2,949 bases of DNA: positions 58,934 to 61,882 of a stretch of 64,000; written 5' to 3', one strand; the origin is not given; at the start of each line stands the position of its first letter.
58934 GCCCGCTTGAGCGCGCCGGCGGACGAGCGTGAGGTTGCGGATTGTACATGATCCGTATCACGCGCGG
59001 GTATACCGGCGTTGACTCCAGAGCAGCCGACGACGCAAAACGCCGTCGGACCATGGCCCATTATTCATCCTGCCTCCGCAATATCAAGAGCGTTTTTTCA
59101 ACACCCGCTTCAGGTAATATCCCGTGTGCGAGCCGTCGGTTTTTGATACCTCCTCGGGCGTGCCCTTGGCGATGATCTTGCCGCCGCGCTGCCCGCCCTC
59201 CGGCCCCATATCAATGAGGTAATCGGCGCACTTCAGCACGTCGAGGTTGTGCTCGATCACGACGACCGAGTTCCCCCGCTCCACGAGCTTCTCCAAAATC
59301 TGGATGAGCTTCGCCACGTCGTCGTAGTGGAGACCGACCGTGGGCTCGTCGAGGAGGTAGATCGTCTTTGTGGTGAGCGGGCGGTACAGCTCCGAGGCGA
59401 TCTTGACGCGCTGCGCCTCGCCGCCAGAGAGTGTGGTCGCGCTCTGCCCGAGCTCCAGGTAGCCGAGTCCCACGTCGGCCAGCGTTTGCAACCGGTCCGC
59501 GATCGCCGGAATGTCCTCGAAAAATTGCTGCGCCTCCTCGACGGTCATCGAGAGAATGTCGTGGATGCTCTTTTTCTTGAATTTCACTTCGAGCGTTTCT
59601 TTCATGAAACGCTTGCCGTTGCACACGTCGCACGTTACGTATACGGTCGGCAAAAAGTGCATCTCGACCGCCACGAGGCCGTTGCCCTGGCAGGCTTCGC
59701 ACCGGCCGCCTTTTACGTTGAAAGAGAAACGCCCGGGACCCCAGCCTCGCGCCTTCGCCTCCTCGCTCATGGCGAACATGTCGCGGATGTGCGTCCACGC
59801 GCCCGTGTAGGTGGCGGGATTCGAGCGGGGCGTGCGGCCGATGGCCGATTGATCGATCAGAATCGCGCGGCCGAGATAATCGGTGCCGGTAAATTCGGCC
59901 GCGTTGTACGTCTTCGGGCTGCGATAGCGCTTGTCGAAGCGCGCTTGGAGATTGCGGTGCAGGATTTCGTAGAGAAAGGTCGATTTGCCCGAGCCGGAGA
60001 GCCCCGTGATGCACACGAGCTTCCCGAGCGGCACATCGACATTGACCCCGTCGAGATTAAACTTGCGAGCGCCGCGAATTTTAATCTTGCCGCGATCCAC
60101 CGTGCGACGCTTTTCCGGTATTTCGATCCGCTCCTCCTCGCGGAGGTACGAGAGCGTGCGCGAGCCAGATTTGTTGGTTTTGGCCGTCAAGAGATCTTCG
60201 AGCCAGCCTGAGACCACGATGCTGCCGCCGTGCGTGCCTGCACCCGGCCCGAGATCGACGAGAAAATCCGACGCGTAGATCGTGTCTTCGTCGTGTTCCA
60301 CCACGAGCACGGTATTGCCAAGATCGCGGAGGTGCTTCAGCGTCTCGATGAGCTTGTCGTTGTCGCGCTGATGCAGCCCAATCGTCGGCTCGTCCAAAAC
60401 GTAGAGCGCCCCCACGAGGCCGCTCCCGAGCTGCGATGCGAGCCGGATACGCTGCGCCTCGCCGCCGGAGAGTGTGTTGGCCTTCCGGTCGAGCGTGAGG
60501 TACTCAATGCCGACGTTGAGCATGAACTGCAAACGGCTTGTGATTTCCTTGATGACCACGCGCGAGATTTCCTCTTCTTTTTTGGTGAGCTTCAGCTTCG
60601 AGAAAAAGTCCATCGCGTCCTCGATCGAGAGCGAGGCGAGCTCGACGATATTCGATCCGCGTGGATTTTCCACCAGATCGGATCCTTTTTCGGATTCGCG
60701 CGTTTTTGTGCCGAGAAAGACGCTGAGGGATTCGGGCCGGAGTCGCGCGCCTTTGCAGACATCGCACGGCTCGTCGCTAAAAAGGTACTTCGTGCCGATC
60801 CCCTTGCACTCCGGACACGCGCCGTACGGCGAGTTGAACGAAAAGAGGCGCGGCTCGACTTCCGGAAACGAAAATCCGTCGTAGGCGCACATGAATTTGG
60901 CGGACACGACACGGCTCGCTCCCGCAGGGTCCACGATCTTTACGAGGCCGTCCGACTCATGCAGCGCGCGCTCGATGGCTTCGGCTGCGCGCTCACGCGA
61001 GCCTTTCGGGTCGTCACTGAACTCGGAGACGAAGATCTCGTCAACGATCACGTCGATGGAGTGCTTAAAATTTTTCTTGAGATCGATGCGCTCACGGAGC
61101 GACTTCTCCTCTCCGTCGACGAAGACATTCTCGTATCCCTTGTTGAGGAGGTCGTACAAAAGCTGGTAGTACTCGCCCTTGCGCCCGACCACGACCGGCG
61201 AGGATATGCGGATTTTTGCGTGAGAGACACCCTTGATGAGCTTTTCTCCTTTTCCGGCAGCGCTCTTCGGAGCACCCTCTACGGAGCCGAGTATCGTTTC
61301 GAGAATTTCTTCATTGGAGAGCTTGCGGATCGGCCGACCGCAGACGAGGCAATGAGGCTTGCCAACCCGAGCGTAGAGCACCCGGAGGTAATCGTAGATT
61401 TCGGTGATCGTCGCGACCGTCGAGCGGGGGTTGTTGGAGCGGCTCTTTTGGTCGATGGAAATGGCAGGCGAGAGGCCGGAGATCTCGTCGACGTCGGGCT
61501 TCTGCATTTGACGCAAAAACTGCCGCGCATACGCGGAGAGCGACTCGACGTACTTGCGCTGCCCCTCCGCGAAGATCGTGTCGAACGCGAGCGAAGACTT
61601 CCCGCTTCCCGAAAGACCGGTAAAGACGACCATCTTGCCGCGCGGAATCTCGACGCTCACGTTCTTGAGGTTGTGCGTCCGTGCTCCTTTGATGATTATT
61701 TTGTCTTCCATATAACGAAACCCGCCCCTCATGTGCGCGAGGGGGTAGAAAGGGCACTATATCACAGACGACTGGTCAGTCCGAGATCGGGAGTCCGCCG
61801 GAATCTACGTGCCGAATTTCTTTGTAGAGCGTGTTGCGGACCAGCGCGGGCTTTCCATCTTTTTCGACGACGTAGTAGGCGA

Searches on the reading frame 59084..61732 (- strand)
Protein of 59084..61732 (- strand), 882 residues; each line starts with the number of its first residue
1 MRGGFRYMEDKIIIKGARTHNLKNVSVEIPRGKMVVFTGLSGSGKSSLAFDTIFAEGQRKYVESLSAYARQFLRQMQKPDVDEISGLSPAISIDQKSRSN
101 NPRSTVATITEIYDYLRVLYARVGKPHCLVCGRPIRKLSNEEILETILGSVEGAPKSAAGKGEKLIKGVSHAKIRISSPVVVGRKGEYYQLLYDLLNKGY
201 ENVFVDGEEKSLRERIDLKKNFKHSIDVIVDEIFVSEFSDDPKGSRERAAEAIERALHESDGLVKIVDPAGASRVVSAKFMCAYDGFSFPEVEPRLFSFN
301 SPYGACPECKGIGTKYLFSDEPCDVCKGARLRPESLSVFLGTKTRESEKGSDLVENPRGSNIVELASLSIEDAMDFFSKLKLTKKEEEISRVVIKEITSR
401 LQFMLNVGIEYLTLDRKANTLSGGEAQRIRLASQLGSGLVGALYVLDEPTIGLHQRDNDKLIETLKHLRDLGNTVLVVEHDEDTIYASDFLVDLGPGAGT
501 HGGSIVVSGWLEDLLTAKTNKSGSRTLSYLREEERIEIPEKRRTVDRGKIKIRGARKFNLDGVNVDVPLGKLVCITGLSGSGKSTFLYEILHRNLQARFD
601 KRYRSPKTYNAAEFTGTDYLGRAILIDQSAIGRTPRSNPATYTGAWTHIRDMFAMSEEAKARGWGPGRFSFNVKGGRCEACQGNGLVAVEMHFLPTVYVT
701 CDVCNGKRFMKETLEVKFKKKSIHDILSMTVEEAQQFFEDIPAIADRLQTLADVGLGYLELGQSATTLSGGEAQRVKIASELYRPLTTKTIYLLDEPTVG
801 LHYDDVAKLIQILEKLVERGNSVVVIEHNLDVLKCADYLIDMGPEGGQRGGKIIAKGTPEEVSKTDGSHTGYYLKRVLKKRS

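Call 29: search_protein_families(library=pfam, proteins=[window:59084-61732:-])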
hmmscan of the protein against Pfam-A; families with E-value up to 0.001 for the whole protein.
window:59084-61732:- (882 aa): 16 families
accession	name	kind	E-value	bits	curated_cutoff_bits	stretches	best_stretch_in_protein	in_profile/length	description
PF00005.33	ABC_tran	-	1.1e-23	84.8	25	2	729-798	74-136/137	ABC transporter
PF17760.6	UvrA_inter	-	4.1e-20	72.1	23.3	1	169-267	14-106/109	UvrA interaction domain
PF13304.12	AAA_21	-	4.8e-10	40.4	27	0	774-825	243-295/304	AAA domain, putative AbiEii toxin, Type IV TA system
PF02463.25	SMC_N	-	3.7e-09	36.8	40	0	11-490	4-207/220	RecF/RecN/SMC N terminal domain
PF13555.12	AAA_29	-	2.4e-07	30.8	27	0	561-587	13-39/61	P-loop containing region of AAA domain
PF13476.12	AAA_23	-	4.1e-07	31.3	27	0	549-587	1-36/201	AAA domain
PF00684.25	DnaJ_CXXCXGXG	-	1.1e-06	29.2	32.7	0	676-708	16-51/65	DnaJ central domain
PF13191.12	AAA_16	-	3.2e-06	28.2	32.6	0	27-77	19-83/167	AAA ATPase domain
PF01583.26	APS_kinase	-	3.5e-05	24.3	21.1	0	31-51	1-21/152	Adenylylsulphate kinase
PF20720.3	nSTAND3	-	6.6e-05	23.1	27.2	0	571-598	18-45/155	Novel STAND NTPase 3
PF03193.22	RsgA_GTPase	-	8.9e-05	22.8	30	0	18-49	93-123/174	RsgA GTPase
PF13401.12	AAA_22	-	0.00021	22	27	0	572-602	7-33/130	AAA domain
PF13481.12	AAA_25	-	0.00026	21.1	27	0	567-591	30-54/195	AAA domain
PF13671.12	AAA_33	-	0.00029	21.6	27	0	572-592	1-21/143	AAA domain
PF13238.12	AAA_18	-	0.0005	21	29.4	0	573-590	1-18/128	AAA domain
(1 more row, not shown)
